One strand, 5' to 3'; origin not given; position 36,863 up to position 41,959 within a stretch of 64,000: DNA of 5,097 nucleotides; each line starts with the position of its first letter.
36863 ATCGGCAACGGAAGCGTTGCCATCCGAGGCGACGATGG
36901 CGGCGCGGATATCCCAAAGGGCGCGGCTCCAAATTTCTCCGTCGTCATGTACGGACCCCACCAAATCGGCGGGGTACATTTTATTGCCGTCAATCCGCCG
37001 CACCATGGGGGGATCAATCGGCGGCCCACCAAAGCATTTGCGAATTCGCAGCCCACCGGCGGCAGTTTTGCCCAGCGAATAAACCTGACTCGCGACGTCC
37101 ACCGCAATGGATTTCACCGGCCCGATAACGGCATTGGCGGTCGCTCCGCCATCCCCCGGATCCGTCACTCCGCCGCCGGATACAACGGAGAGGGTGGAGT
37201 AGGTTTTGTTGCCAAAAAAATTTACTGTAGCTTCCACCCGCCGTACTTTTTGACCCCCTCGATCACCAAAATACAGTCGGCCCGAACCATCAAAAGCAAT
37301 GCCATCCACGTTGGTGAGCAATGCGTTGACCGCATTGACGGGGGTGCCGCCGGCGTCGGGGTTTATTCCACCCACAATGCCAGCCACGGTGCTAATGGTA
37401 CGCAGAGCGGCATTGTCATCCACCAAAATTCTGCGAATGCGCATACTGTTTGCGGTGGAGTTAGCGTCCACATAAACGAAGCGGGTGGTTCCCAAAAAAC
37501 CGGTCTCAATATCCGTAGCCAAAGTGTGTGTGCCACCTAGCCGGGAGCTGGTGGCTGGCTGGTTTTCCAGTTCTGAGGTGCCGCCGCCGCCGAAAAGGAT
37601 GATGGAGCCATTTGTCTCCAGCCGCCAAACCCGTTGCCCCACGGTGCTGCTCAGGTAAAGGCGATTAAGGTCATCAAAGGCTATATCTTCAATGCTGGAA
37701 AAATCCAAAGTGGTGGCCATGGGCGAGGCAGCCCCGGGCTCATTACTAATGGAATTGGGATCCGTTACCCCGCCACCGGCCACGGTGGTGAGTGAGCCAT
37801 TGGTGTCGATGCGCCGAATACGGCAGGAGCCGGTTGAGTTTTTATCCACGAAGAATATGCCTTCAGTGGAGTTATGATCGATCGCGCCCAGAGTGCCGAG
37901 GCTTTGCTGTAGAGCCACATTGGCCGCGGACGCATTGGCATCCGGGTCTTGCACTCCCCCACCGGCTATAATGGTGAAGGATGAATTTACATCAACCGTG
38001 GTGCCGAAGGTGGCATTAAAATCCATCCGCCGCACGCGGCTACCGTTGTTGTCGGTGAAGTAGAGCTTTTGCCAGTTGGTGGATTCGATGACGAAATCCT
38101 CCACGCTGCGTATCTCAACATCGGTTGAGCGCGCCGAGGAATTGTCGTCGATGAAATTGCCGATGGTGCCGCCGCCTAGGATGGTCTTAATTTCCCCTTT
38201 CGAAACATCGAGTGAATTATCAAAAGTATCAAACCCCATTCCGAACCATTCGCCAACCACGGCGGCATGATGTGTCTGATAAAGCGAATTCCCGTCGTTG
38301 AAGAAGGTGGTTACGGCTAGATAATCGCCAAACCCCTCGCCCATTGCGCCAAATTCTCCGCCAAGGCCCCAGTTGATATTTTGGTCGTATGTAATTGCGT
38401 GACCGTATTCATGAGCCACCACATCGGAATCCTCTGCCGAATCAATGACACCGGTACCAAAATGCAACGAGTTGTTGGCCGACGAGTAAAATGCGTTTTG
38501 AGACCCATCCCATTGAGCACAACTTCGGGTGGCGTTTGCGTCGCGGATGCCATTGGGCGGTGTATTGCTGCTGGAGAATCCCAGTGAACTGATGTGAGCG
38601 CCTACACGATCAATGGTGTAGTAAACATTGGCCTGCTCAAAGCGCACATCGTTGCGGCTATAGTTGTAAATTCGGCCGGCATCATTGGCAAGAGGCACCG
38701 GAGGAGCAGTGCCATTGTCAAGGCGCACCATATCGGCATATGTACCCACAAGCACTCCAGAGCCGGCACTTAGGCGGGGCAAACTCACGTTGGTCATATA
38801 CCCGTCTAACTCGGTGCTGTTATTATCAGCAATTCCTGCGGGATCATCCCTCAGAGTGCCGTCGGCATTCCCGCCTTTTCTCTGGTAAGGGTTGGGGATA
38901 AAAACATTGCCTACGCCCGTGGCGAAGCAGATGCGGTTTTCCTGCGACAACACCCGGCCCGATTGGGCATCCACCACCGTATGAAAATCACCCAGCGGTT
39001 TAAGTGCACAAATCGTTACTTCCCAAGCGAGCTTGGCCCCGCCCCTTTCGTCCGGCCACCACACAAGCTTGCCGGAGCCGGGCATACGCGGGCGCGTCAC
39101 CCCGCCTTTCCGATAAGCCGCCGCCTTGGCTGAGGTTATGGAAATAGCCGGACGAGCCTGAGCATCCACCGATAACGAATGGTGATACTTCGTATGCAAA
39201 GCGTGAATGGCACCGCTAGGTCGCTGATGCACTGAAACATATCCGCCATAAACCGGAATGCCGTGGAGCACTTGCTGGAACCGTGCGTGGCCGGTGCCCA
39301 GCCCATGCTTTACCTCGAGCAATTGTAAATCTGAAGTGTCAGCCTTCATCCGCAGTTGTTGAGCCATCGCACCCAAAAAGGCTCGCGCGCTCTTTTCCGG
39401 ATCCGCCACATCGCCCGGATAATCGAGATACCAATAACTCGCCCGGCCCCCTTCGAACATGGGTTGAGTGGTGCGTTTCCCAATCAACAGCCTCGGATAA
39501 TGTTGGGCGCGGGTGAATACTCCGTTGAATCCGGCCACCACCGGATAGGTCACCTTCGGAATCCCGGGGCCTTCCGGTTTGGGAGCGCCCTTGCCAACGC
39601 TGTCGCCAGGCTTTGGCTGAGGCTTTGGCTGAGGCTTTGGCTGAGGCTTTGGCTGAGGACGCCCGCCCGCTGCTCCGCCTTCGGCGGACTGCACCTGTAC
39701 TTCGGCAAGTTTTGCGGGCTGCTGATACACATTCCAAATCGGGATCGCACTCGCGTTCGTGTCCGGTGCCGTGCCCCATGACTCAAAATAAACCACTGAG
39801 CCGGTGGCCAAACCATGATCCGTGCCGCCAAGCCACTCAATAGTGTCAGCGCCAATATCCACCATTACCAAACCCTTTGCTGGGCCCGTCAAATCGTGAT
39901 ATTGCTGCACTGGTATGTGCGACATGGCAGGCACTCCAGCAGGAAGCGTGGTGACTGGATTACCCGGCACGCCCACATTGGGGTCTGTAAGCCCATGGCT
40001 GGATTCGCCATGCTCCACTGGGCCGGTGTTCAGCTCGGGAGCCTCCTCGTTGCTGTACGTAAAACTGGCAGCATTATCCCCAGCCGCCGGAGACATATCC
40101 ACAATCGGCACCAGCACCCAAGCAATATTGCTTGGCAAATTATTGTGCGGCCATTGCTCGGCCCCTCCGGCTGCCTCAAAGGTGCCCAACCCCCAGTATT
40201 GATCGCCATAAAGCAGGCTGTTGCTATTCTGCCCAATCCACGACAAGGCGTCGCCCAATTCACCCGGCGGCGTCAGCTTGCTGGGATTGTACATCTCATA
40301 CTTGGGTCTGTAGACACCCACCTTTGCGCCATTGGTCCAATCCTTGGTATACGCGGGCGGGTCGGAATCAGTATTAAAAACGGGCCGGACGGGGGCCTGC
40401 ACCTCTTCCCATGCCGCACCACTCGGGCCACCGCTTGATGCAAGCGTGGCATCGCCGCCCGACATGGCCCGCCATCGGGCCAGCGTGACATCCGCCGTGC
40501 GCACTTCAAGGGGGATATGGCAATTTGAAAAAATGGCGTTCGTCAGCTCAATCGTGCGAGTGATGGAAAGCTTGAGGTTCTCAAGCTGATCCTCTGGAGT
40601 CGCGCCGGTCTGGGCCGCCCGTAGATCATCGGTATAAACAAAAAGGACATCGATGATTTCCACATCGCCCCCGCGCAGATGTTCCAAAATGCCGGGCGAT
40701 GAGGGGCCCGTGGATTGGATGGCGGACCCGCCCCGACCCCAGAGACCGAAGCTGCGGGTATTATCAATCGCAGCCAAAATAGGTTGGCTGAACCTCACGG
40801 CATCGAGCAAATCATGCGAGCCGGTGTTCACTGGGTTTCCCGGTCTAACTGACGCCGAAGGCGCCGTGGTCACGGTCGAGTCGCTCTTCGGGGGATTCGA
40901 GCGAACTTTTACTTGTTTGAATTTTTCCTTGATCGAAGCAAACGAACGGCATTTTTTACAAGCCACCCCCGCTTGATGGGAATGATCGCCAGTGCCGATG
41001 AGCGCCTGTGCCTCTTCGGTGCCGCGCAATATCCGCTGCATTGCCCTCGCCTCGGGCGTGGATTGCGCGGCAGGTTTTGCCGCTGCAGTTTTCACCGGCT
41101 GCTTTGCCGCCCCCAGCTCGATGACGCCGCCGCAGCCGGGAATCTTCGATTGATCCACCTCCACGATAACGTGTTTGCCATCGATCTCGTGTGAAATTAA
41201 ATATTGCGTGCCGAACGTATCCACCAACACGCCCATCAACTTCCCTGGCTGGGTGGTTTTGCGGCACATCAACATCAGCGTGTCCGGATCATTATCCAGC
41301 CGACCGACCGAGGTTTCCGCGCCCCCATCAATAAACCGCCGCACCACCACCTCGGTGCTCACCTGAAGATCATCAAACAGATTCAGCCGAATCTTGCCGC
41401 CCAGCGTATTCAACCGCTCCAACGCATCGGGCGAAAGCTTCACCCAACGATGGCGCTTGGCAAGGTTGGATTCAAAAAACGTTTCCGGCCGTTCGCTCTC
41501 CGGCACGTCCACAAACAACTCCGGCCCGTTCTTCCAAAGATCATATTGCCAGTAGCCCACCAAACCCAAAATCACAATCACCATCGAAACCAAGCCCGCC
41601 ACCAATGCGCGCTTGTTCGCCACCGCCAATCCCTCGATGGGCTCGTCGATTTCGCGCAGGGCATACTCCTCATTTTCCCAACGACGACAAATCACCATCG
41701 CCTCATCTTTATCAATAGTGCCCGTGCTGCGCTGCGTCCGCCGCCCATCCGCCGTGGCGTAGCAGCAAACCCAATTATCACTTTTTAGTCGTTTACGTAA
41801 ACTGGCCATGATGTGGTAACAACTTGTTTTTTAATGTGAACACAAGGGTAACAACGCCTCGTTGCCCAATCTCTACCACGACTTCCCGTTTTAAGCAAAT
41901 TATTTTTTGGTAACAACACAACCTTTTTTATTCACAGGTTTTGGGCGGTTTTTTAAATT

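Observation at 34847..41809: Giant membrane-anchored protein with apparently nested metalloprotease domains (metzincin split by an M36/M4-like protease that is itself split by a beta-propeller)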

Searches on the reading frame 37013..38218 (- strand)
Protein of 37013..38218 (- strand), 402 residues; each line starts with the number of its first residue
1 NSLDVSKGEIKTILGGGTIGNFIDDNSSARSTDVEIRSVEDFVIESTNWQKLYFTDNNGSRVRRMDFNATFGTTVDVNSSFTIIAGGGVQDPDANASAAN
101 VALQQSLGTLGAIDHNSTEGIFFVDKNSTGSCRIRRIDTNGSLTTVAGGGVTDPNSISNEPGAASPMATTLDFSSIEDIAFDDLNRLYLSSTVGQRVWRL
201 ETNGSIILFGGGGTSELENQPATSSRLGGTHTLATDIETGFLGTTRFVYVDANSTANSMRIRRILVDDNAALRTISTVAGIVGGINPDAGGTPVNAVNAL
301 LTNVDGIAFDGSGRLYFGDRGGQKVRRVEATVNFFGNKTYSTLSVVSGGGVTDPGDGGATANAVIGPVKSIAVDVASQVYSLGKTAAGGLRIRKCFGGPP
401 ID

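Call 72: search_protein_families(library=pfam, proteins=[window:37013-38218:-], max_evalue=10)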
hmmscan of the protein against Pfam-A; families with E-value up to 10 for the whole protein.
window:37013-38218:- (402 aa): 2 families
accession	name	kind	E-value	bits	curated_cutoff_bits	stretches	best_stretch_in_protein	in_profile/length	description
PF25021.1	TEN_NHL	-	8.8e-07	28.6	27.1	2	49-148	83-177/357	Teneurin NHL domain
PF20067.5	SSL_N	-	0.00057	20.1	18.9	2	307-323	26-42/46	Strictosidine synthase-like, N-terminal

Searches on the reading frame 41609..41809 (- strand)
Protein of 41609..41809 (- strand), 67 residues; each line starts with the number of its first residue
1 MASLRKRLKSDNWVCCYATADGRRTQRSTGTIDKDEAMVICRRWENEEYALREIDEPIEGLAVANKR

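Call 72: search_protein_families(library=pfam, proteins=[window:41630-41809:-], max_evalue=10)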
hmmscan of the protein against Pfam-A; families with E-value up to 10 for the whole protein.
window:41630-41809:- (60 aa): 0 families

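Call 87: search_solved_structures(query=window:41609-41809:-, max_evalue=10, show_alignments=2)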
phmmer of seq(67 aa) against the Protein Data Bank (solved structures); distinct sequences matched with E-value up to 10: 0.

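Call 88: search_protein_families(library=ncbifam, proteins=[window:41609-41809:-], max_evalue=10)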
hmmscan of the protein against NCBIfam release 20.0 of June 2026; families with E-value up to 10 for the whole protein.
seq(67 aa): 0 families
